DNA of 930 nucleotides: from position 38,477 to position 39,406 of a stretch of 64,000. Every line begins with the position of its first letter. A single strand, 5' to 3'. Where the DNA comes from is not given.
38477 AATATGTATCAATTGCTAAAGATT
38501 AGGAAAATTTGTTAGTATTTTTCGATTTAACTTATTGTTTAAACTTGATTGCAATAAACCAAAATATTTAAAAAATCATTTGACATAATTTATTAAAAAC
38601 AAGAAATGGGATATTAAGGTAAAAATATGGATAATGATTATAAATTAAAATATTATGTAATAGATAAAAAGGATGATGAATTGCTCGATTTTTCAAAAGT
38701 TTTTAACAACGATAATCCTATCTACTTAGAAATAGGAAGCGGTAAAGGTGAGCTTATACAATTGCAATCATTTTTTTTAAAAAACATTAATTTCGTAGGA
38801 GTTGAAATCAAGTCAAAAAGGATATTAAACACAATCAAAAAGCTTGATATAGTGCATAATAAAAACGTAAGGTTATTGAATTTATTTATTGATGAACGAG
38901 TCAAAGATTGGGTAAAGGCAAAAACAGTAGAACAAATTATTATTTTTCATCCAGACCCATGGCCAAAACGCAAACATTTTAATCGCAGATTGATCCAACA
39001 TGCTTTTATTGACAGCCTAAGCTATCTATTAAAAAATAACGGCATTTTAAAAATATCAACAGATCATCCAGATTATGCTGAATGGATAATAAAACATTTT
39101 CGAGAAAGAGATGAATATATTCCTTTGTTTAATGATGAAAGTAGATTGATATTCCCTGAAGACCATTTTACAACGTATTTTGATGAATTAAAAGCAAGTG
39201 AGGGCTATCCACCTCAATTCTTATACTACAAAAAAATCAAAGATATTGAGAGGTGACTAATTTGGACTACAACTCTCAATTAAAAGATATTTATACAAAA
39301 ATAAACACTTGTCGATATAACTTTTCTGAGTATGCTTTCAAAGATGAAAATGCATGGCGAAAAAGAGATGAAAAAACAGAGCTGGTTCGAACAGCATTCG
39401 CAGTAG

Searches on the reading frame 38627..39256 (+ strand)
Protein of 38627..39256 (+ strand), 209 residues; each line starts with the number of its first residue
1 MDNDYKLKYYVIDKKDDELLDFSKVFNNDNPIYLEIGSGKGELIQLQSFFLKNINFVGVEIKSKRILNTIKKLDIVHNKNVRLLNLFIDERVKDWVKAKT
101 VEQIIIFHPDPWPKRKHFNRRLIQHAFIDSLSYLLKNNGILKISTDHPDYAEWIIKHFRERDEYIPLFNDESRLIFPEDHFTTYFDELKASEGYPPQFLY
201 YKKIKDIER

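Call 15: search_protein_families(library=pfam, proteins=[window:38627-39256:+])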
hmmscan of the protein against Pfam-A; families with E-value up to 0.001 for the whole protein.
window:38627-39256:+ (209 aa): 1 family
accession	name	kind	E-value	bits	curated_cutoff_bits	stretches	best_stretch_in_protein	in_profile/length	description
PF02390.23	Methyltransf_4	-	1.1e-32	113.4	24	1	29-169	1-141/173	Putative methyltransferase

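Call 44: find_encoding_contigs(protein=window:38627-39256:+, flank=1500, max_places=8)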
Protein window:38627-39256:+ (209 aa): 20 contigs read that carry it; 8 places shown.
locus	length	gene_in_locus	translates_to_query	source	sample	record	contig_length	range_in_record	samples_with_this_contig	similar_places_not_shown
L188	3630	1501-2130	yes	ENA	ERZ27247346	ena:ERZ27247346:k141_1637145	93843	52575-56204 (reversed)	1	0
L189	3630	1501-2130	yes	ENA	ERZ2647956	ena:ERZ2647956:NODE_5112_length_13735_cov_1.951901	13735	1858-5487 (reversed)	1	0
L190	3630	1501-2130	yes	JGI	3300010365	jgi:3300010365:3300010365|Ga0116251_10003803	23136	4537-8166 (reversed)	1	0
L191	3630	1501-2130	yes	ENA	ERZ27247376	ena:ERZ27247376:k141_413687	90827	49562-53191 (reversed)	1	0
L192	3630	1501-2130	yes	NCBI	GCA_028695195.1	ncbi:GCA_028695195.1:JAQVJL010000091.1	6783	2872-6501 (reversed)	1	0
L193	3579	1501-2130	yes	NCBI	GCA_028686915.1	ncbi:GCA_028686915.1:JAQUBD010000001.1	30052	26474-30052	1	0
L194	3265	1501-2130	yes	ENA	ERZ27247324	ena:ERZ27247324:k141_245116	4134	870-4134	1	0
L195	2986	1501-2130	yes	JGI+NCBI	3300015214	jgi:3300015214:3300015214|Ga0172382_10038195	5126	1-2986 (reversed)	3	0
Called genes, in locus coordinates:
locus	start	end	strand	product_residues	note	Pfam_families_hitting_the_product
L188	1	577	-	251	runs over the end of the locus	PF03448:MgtE_N (weak)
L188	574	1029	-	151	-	-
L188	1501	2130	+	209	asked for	PF02390:Methyltransf_4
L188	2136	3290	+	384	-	PF01966:HD, PF13286:HD_assoc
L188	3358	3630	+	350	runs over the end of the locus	PF03462:PCRF, PF00472:RF-1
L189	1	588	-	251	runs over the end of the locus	-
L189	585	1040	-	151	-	-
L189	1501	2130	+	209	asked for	PF02390:Methyltransf_4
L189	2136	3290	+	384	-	PF01966:HD, PF13286:HD_assoc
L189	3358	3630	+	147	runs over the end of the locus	PF03462:PCRF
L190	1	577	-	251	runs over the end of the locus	PF03448:MgtE_N (weak)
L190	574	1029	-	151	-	-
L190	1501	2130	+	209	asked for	PF02390:Methyltransf_4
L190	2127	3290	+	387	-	PF01966:HD, PF13286:HD_assoc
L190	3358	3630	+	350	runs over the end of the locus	PF03462:PCRF, PF00472:RF-1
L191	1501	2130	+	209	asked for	PF02390:Methyltransf_4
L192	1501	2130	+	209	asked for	PF02390:Methyltransf_4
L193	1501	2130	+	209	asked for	PF02390:Methyltransf_4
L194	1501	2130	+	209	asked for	PF02390:Methyltransf_4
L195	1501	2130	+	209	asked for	PF02390:Methyltransf_4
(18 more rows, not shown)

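Call 58: find_related_loci(query=window:38627-39256:+, collection=genome_contigs, flank=2500)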
Query window:38627-39256:+ (209 aa) in genome_contigs; peptide patterns used: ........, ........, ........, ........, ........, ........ (x = any residue, [..] = any of these).
383 stretches matched a pattern; 13 encode a relative of the query (tblastn E <= 1e-3); 13 distinct loci.
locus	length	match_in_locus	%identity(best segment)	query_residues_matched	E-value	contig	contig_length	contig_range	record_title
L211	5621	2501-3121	72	1-207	6e-103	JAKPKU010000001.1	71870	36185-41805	MAG: Candidatus Cloacimonadota bacterium isolate JPAS_maxbin.145 k141_5, whole genome shotgun sequence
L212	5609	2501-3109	71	1-203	8e-101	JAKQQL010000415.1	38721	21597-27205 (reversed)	MAG: Candidatus Cloacimonadota bacterium isolate USMO_maxbin.155 k141_1252912, whole genome shotgun sequence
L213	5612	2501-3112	58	1-204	4e-83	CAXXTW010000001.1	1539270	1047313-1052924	MAG: Candidatus Cloacimonadales bacterium isolate 9fda2c5a-d3f7-4259-8430-39c718cedffe genome assembly, contig: contig_1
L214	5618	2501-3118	52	1-206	1e-70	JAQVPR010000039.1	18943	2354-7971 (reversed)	MAG: Candidatus Cloacimonadota bacterium isolate STF1_208 NODE_7323_length_18943_cov_4.511001_Sandtown_F1, whole genome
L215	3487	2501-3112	47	1-204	8e-60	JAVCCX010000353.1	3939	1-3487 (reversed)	MAG: Candidatus Zophobacter franzmannii isolate MAG_3300035698_360 Ga0374944_358749, whole genome shotgun sequence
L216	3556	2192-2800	44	4-204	2e-55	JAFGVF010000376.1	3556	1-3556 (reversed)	MAG: Candidatus Cloacimonadota bacterium isolate ZodW_Metabat.128 k87_21984286, whole genome shotgun sequence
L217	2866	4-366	43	34-154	1e-29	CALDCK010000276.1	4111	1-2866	MAG: uncultured bacterium isolate N4_Bin_METABAT__21_1 genome assembly, contig: c_000004226155, whole genome shotgun seq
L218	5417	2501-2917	35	20-154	1e-24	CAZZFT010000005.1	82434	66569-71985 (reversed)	MAG TPA_asm: uncultured Spirochaetales bacterium isolate SRP214966_co7_42 genome assembly, contig: NODE_96_length_82434_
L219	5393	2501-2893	32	28-158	2e-23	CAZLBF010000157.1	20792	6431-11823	MAG TPA_asm: uncultured Myxococcales bacterium isolate binchicken_co231_155 genome assembly, contig: k141_2160073, whole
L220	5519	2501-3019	31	32-205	5e-23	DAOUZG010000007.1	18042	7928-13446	MAG TPA_asm: Deltaproteobacteria bacterium isolate CSMAG_947 CSMAG_947_k141_2651726_length_18042_cov_6.8294, whole genom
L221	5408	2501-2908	32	20-154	2e-17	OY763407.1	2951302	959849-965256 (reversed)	MAG: bacterium isolate 9fabd71c-f4bc-49f2-be01-8067ea32d293 genome assembly, chromosome: 1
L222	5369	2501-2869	33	23-146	4e-13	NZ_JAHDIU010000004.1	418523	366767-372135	Flavobacterium coralii strain D11R37 scaffold_3, whole genome shotgun sequence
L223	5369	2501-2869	31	23-146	1e-11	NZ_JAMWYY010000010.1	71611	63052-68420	MAG: Flavobacterium sp. isolate MSM5 MSM5_10, whole genome shotgun sequence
